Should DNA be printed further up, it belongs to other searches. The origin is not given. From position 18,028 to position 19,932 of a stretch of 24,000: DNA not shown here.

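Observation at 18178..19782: Orphan membrane-tethered HEPN-like protein with a degenerate catalytic motif and an ankyrin-like extracytoplasmic domain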

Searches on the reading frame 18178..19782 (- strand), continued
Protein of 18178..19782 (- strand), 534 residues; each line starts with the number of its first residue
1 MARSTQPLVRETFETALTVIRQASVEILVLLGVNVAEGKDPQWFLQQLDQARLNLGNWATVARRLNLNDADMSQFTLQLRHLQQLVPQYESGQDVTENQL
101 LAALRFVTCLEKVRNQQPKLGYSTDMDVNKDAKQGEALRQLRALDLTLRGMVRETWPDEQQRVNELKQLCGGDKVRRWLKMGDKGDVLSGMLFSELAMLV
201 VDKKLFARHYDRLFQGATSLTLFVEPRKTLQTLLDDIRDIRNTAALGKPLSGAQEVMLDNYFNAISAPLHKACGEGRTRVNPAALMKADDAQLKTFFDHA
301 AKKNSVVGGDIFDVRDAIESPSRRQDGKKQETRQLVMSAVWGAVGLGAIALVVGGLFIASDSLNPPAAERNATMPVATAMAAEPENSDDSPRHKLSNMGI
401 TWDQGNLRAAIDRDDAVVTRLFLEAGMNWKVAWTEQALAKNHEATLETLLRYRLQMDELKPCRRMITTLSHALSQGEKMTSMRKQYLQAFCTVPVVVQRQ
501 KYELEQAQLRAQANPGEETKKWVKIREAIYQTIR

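Call 43: find_homologous_proteins(query=P0123)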
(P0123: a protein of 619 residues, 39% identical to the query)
Query P0123 (619 aa): 171 proteins with E <= 0.001 among 8000 candidates; the best 120 are listed.
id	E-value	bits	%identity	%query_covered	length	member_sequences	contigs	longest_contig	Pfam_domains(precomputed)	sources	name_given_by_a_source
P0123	0.0e+0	1388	100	100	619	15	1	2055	PF18729.8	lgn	-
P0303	0.0e+0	1295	94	100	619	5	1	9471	PF18729.8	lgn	-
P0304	0.0e+0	1286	93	100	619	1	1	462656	PF18729.8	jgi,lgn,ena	-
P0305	0.0e+0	1273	92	100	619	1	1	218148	PF18729.8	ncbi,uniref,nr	ncbi:STY4199 family HEPN domain-containing protein [Kosakonia sp. R1.Fl]|uniref:STY4199 family HEPN 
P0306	0.0e+0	1263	92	100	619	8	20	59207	PF18729.8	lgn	-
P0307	0.0e+0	1253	91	100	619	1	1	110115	PF18729.8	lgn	-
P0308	0.0e+0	1202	87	100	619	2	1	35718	PF18729.8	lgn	-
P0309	0.0e+0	1187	86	100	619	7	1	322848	PF18729.8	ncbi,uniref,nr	ncbi:STY4199 family HEPN domain-containing protein [Erwinia sp. S38]|uniref:STY4199 family HEPN doma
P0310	0.0e+0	1136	84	100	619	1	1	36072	PF18729.8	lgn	-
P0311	0.0e+0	1035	76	100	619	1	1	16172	PF18729.8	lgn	-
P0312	4.7e-285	965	70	100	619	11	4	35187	PF18729.8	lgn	-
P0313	1.3e-258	878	64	100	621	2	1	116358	PF18729.8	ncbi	-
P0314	1.6e-134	468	40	97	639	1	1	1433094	PF18729.8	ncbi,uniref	ncbi:hypothetical protein ABH945_003246 [Paraburkholderia sp. GAS333]|uniref:STY4199 family HEPN dom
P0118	3.0e-134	467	44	85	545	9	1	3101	PF18729.8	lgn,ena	-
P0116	3.8e-134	467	46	82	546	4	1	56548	PF18729.8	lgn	-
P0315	2.3e-132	461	44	83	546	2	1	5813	PF18729.8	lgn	-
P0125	5.3e-131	456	42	90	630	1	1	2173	PF18729.8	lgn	-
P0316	1.2e-130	455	44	84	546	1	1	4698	PF18729.8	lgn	-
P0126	1.2e-129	452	39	95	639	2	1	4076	PF18729.8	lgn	-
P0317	6.3e-129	450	44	82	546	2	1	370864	PF18729.8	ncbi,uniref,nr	ncbi:STY4199 family HEPN domain-containing protein [Enterobacteriaceae bacterium H18W14]|uniref:STY4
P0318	9.0e-129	449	45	82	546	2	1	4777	PF18729.8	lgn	-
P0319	1.7e-128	448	45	80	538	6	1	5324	PF18729.8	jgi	jgi:hypothetical protein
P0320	1.4e-127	445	44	84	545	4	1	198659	PF18729.8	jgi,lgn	jgi:hypothetical protein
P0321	1.7e-127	445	45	83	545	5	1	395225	PF18729.8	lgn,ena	-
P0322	6.0e-127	443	38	95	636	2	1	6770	PF18729.8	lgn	-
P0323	8.9e-126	439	43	82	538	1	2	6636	PF18729.8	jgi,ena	-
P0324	1.1e-125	439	44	82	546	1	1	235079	PF18729.8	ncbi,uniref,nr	ncbi:STY4199 family HEPN domain-containing protein [Cedecea colo]|uniref:STY4199-like HEPN domain-co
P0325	2.2e-125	438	43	82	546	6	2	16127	PF18729.8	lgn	-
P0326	2.5e-125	438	43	82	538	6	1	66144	PF18729.8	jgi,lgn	jgi:hypothetical protein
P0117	1.7e-124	435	43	81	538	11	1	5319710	PF18729.8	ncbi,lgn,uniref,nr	ncbi:hypothetical protein D8682_16005 [Buttiauxella sp. 3AFRM03]|uniref:STY4199 family HEPN domain-c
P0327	2.0e-124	435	44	82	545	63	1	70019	PF18729.8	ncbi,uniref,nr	ncbi:putative inner membrane protein [Buttiauxella noackiae ATCC 51607]|uniref:Putative inner membra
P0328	2.4e-124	434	44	81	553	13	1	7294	PF18729.8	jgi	jgi:hypothetical protein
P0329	3.1e-123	431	43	81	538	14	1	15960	PF18729.8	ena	-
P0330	3.3e-123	431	37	95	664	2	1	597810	PF18729.8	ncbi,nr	nr:STY4199 family HEPN domain-containing protein [Burkholderia guangdongensis]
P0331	4.1e-123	430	43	81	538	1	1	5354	PF18729.8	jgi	-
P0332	4.5e-123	430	42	82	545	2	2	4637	PF18729.8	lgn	-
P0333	7.4e-123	430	42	82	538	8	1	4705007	PF18729.8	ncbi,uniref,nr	ncbi:STY4199 family HEPN domain-containing protein [Buttiauxella sp. WJP83]|uniref:STY4199 family HE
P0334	8.9e-123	429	43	81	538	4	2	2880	PF18729.8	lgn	-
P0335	1.5e-122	428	44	84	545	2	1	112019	PF18729.8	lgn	-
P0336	1.7e-122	428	42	81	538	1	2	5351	PF18729.8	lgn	-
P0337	1.8e-122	428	44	81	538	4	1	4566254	PF18729.8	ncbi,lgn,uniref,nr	ncbi:STY4199 family HEPN domain-containing protein [Buttiauxella agrestis]|uniref:STY4199 family HEP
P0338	2.5e-122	428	42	83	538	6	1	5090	PF18729.8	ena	-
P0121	3.7e-122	427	44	81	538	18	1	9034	PF18729.8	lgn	-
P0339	7.3e-122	426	42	84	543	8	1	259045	PF18729.8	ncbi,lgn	ncbi:STY4199 family HEPN domain-containing protein [Dryocola clanedunensis]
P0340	1.3e-121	425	43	81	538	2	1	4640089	PF18729.8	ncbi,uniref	ncbi:STY4199 family HEPN domain-containing protein [Buttiauxella gaviniae]|uniref:STY4199 family HEP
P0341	1.7e-121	425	43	83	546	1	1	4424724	PF18729.8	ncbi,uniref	ncbi:STY4199 family HEPN domain-containing protein [Dryocola sp. BD613]|uniref:STY4199 family HEPN d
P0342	8.1e-121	423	43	83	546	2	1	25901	PF18729.8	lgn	-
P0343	2.3e-120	421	43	81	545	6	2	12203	PF18729.8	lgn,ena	-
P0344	2.8e-120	421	44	81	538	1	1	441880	PF18729.8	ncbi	-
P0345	7.6e-120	420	43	82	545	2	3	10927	PF18729.8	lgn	-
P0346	5.2e-119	417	42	83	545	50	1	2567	PF18729.8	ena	-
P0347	9.6e-118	413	42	81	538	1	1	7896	PF18729.8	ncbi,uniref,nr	ncbi:hypothetical protein EHN07_18250 [Buttiauxella warmboldiae]|uniref:STY4199-like HEPN domain-con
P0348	4.4e-117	410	41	83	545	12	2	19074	PF18729.8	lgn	-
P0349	1.8e-116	408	38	100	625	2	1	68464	PF18729.8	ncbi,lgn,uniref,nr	ncbi:STY4199 family HEPN domain-containing protein [Pseudoduganella aquatica]|uniref:STY4199-like HE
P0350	7.8e-115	403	42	81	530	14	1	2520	PF18729.8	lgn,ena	-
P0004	1.4e-113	399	39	83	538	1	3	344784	PF18729.8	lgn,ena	-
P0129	1.1e-110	389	37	95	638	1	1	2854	PF18729.8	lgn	-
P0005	3.0e-108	381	38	79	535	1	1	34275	PF18729.8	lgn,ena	-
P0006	7.7e-108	380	40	80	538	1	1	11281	PF18729.8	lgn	-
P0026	9.4e-108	380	38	85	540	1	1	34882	PF18729.8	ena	-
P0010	2.6e-107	378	41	80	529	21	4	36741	PF18729.8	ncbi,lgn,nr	ncbi:MAG: STY4199 family HEPN domain-containing protein [Enterobacter sp.]|nr:STY4199 family HEPN do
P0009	1.2e-106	376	39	80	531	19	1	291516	PF18729.8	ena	-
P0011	2.6e-106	375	38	82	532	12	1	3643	PF18729.8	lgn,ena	-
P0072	2.8e-106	375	39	84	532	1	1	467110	PF18729.8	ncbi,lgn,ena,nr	nr:STY4199 family HEPN domain-containing protein [uncultured Enterobacter sp.]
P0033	4.3e-106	374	38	83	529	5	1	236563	PF18729.8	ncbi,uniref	ncbi:STY4199 family HEPN domain-containing protein [Enterobacter cloacae]|uniref:STY4199 family HEPN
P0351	1.7e-105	372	35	100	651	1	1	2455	PF18729.8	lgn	-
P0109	7.2e-105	370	40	80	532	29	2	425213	PF18729.8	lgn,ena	-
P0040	1.6e-104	369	37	83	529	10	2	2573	PF18729.8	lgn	-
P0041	2.8e-104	368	38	83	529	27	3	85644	PF18729.8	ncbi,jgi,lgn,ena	-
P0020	4.1e-104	368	40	80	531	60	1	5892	PF18729.8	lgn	-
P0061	6.6e-104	367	38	83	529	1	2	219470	PF18729.8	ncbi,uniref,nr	ncbi:STY4199 family HEPN domain-containing protein [Enterobacter huaxiensis]|uniref:STY4199 family H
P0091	9.9e-104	366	38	80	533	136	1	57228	PF18729.8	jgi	-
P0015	1.0e-103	366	37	83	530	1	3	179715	PF18729.8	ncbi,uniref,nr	ncbi:STY4199 family HEPN domain-containing protein [Enterobacter sp. E-TC7]|uniref:STY4199 family HE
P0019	1.4e-103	366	37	83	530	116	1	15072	PF18729.8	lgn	-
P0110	1.6e-103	366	40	80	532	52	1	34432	PF18729.8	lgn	-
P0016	1.6e-103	366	38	83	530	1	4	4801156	PF18729.8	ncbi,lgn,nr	ncbi:hypothetical protein AW879_02520 [Enterobacter cloacae]|nr:STY4199 family HEPN domain-containin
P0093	2.9e-103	365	38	82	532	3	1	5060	PF18729.8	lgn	-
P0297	6.0e-103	364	37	82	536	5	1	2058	PF18729.8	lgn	-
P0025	1.1e-102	363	39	85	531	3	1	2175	PF18729.8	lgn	-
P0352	1.4e-102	363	38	83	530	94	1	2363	PF18729.8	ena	-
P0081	1.4e-102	363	38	85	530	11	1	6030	PF18729.8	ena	-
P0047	2.0e-102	362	39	80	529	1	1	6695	PF18729.8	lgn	-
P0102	2.3e-102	362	37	82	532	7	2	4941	PF18729.8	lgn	-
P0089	2.6e-102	362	39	81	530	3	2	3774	PF18729.8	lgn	-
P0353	3.2e-102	361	34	99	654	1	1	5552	PF18729.8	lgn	-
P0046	1.9e-101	359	38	80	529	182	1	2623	PF18729.8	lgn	-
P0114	2.1e-101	359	37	82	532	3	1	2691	PF18729.8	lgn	-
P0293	2.6e-101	358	37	83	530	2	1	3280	PF18729.8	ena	-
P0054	3.4e-101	358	38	80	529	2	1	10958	PF18729.8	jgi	-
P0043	1.2e-100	356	37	80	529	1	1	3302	PF18729.8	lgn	-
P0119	1.5e-100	356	38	80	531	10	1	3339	PF18729.8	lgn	-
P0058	1.7e-100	356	38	80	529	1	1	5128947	PF18729.8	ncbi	ncbi:STY4199 family HEPN domain-containing protein [Enterobacter mori]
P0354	1.1e-99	353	38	80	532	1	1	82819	PF18729.8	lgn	-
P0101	1.1e-99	353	39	84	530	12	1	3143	PF18729.8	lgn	-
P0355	5.3e-99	351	37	82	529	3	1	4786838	PF18729.8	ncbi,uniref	ncbi:STY4199 family HEPN domain-containing protein [Kosakonia sp. BYX6]|uniref:STY4199 family HEPN d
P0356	1.5e-98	349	34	100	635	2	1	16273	PF18729.8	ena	-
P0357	1.7e-98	349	35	96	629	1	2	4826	PF18729.8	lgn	-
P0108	4.1e-98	348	38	83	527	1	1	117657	PF18729.8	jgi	-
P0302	7.8e-98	347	37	81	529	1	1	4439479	PF18729.8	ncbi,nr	ncbi:STY4199 family HEPN domain-containing protein [Kosakonia sp. H02]|nr:STY4199 family HEPN domain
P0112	8.0e-98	347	37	80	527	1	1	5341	PF18729.8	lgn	-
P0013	1.8e-97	346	37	80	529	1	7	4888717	PF18729.8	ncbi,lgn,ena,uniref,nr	ncbi:hypothetical protein HV346_21875 [Enterobacter sp. RHBSTW-00994]|uniref:STY4199 family HEPN dom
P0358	2.2e-97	345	39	80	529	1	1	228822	PF18729.8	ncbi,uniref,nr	ncbi:STY4199 family HEPN domain-containing protein [Enterobacter sp. Bisph1]|uniref:STY4199 family H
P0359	2.8e-97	345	38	81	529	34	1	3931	PF18729.8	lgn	-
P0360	2.1e-96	342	37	82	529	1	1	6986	PF18729.8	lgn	-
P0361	3.5e-96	341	38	80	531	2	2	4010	PF18729.8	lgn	-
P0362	7.6e-96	340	37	81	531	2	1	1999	PF18729.8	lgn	-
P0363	8.0e-96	340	37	82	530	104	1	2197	PF18729.8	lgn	-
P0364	8.3e-96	340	37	81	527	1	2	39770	PF18729.8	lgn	-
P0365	1.3e-95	340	37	81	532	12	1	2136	PF18729.8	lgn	-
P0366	2.6e-95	339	37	85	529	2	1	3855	PF18729.8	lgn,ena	-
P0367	2.9e-95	338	38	81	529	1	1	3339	PF18729.8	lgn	-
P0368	8.3e-95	337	38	81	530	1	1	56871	PF18729.8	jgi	jgi:hypothetical protein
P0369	3.7e-94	335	37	81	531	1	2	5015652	PF18729.8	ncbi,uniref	ncbi:hypothetical protein KXR87_17000 [Yokenella regensburgei]|uniref:STY4199 family HEPN domain-con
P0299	6.4e-94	334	36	80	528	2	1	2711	PF18729.8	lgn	-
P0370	1.1e-93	333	38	80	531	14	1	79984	PF18729.8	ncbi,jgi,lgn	-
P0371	1.8e-93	333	37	81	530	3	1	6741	PF18729.8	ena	-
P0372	6.0e-93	331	36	81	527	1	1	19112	PF18729.8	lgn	-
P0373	9.4e-93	330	33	95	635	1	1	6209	PF18729.8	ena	-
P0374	1.1e-92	330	35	80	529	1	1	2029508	PF18729.8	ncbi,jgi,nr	ncbi:hypothetical protein EGM70_17835 [Enterobacteriaceae bacterium 89]|jgi:hypothetical protein|nr:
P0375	2.1e-92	329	37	80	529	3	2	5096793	PF18729.8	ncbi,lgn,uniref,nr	ncbi:hypothetical protein SAMN05192562_105226 [Kosakonia arachidis]|uniref:STY4199-like HEPN domain-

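Call 45: find_encoding_contigs(protein=P0305, flank=8000, max_places=2)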
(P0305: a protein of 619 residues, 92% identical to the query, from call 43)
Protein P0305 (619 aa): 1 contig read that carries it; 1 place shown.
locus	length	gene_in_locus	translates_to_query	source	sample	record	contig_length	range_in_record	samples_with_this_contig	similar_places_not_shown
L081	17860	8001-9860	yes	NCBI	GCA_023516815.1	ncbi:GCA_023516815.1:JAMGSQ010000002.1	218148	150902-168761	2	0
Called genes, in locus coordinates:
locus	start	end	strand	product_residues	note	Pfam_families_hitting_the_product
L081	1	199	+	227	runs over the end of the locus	PF12973:Cupin_7, PF07883:Cupin_2 (faint), PF12973:Cupin_7 (weak)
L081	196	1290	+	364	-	PF01494:FAD_binding_3 (faint), PF01593:Amino_oxidase, PF13450:NAD_binding_8, PF01593:Amino_oxidase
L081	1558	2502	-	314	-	PF08450:SGL, PF03088:Str_synth (faint), PF01436:NHL (faint)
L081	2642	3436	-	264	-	PF02627:CMD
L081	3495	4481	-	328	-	PF00248:Aldo_ket_red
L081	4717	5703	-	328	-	PF00248:Aldo_ket_red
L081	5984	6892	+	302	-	PF00126:HTH_1, PF03466:LysR_substrate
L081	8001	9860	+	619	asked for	PF18729:HEPN_STY4199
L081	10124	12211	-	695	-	-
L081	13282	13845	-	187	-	PF00440:TetR_N, PF17918:TetR_C_15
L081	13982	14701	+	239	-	PF00106:adh_short, PF08659:KR, PF13561:adh_short_C2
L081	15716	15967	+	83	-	-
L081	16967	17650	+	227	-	PF08448:PAS_4, PF00196:GerE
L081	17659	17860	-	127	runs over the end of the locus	PF07883:Cupin_2 (weak)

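Call 46: find_encoding_contigs(protein=P0314, flank=8000, max_places=2)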
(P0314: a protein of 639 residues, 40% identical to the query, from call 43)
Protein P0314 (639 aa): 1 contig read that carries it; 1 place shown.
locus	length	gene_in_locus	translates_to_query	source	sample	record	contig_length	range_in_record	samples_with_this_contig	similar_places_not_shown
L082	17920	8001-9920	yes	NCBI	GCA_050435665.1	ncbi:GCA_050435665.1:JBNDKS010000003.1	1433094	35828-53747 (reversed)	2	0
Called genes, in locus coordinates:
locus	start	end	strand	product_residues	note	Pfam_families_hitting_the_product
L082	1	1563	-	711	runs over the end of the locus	PF21075:GDH_ACT1, PF21073:GDH_HM1, PF21076:GDH_ACT2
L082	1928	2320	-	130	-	PF00801:PKD, PF18911:PKD_4 (weak)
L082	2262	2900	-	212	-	-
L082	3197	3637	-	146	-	-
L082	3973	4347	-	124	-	-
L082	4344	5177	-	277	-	PF24706:DUF7669, PF01939:NucS_C (weak)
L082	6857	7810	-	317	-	PF05598:DUF772, PF01609:DDE_Tnp_1, PF13612:DDE_Tnp_1_3 (weak)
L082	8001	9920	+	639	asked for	PF18729:HEPN_STY4199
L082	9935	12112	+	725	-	-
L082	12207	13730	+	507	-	-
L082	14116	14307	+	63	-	-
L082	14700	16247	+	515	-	PF20697:NTase-conflict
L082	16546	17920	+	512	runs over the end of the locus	PF07693:KAP_NTPase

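Call 47: find_encoding_contigs(protein=P0349, flank=8000, max_places=2)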
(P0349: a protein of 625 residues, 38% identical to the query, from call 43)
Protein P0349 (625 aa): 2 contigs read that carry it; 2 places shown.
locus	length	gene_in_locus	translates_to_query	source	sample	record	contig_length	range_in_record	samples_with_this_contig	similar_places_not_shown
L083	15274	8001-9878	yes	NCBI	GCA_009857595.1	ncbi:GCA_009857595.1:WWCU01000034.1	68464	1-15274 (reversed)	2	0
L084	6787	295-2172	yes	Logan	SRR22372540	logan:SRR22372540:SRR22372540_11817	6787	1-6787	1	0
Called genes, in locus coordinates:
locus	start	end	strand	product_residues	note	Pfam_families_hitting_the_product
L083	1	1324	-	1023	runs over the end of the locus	PF04519:Bactofilin (faint), PF20419:DUF6701, PF28243:DUF6701_2nd, PF28247:DUF6701_3rd, PF28238:DUF6701_4th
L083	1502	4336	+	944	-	PF03924:CHASE, PF00989:PAS, PF13188:PAS_8 (weak), PF08447:PAS_3, PF08448:PAS_4, PF13426:PAS_9, PF00990:GGDEF, PF00563:EAL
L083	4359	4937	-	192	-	-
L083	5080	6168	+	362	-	PF08123:DOT1 (weak)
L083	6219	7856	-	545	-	PF04389:Peptidase_M28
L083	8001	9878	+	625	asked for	PF18729:HEPN_STY4199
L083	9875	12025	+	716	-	-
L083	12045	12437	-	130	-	PF12893:Lumazine_bd_2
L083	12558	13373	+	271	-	PF00497:SBP_bac_3 (weak)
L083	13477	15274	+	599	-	PF00270:DEAD, PF00271:Helicase_C, PF25399:DeaD_dimer, PF03880:DbpA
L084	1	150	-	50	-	?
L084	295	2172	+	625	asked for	PF18729:HEPN_STY4199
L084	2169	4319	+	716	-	-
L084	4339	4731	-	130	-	PF12893:Lumazine_bd_2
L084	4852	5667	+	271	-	PF00497:SBP_bac_3 (weak)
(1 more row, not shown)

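Call 50: search_protein_families(library=pfam, proteins=[L082:9935-12112:+, L083:9875-12025:+, L081:10124-12211:-, L082:12207-13730:+], max_evalue=1)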
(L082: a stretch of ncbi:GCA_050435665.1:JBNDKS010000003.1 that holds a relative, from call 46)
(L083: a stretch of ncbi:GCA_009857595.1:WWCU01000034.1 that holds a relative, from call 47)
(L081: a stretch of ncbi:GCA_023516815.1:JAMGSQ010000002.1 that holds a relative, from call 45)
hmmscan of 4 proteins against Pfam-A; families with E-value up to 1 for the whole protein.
L082:9935-12112:+ (725 aa): 1 family
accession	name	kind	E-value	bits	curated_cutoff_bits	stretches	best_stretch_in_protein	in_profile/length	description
PF23174.1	bHLH_ILI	-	0.15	12.9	27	1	502-536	27-61/75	ILI bHLH domain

L083:9875-12025:+ (716 aa): 1 family
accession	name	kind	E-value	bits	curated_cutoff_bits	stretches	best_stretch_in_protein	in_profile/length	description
PF03806.19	ABG_transport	-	0.88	8.2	27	0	508-528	152-172/502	AbgT putative transporter family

L081:10124-12211:- (695 aa): 0 families

L082:12207-13730:+ (507 aa): 0 families

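Call 53: find_encoding_contigs(protein=P0330, flank=6000, max_places=1)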
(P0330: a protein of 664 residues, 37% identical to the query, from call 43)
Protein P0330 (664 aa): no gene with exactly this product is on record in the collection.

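Call 54: find_encoding_contigs(protein=P0309, flank=6000, max_places=1)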
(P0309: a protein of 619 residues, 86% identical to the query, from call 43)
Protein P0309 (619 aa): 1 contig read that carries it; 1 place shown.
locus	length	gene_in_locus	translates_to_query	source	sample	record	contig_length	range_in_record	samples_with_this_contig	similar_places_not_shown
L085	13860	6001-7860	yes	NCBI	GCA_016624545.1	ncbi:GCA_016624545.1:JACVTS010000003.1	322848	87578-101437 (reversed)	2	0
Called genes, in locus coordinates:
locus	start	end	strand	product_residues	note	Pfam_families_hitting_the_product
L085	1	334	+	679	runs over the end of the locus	PF04632:FUSC, PF06081:ArAE_1 (weak), PF11744:ALMT (weak), PF13515:FUSC_2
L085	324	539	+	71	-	PF07869:DUF1656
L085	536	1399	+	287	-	PF25919:BSH_CusB (faint), PF25917:BSH_RND, PF25973:BSH_CzcB (weak), PF25878:HH_AAEA_pHBA (weak), PF25963:Beta-barrel_AAEA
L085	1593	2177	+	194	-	PF21820:DUF6886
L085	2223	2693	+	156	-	PF22327:Nudt16-like (weak), PF00293:NUDIX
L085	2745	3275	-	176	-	PF07931:CPT, PF13238:AAA_18 (weak)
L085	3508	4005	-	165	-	PF11158:DUF2938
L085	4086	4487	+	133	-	PF00376:MerR, PF13411:MerR_1, PF09278:MerR-DNA-bind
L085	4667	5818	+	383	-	PF01717:Meth_synt_2 (weak)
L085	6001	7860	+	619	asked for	PF18729:HEPN_STY4199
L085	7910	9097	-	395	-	PF00155:Aminotran_1_2, PF12897:Asp_aminotransf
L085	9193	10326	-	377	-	PF00155:Aminotran_1_2, PF00266:Aminotran_5, PF01212:Beta_elim_lyase (faint)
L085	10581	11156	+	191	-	PF08348:PAS_6, PF13309:HTH_22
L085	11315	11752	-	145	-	-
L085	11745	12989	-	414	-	PF07690:MFS_1, PF13000:Acatn (faint)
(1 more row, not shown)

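Call 55: find_encoding_contigs(protein=P0356, flank=6000, max_places=1)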
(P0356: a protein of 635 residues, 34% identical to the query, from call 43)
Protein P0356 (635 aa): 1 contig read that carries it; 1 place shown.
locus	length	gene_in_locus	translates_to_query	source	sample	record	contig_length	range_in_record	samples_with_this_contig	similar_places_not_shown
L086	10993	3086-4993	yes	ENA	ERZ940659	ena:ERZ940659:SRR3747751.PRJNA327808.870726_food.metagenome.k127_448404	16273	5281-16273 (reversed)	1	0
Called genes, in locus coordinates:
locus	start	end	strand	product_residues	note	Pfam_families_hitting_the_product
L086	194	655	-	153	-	PF07883:Cupin_2, PF05899:Cupin_3 (weak)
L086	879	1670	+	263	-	PF00106:adh_short, PF08659:KR, PF13561:adh_short_C2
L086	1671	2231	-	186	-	PF00440:TetR_N (weak), PF21993:TetR_C_13_2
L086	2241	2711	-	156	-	PF07080:DUF1348, PF12680:SnoaL_2 (weak)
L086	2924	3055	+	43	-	-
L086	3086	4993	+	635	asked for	PF18729:HEPN_STY4199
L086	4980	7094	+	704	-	-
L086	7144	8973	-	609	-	PF13522:GATase_6, PF13537:GATase_7, PF01380:SIS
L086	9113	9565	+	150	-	PF13404:HTH_AsnC-type, PF13412:HTH_24, PF01037:AsnC_trans_reg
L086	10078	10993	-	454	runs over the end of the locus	PF00483:NTP_transferase, PF01128:IspD, PF12804:NTP_transf_3, PF25084:LbH_EIF2B, PF25087:GMPPB_C, PF00132:Hexapep, PF14602:Hexapep_2 (weak)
